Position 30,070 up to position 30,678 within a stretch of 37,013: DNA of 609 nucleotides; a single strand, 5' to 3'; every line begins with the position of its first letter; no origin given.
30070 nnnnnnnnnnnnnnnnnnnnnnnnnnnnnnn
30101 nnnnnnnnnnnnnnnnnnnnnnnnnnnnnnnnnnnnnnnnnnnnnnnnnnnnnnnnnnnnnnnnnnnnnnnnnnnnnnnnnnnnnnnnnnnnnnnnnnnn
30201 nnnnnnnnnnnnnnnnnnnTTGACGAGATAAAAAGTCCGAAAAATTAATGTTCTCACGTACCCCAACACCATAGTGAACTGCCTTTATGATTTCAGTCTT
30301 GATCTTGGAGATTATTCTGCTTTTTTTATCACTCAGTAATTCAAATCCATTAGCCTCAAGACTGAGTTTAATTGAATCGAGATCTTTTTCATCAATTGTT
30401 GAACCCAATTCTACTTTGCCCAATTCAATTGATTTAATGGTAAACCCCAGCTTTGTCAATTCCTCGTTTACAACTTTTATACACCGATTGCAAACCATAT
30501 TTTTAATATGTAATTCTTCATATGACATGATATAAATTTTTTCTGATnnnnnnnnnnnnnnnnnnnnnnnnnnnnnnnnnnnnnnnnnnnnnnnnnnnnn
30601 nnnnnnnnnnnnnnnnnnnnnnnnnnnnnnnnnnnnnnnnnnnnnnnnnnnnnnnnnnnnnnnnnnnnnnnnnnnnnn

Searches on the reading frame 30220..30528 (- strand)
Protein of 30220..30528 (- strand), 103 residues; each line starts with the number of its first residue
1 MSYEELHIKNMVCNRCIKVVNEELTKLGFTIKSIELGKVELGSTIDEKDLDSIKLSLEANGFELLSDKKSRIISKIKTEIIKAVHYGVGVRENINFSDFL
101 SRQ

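Call 55: search_protein_families(library=pfam, proteins=[window:30220-30528:-], max_evalue=10)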
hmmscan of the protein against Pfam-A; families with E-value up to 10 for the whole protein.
window:30220-30528:- (103 aa): 1 family
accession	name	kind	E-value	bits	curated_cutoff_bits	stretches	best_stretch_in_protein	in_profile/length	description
PF08776.16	VASP_tetra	-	0.26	11.3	25.8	1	73-84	19-30/36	VASP tetramerisation domain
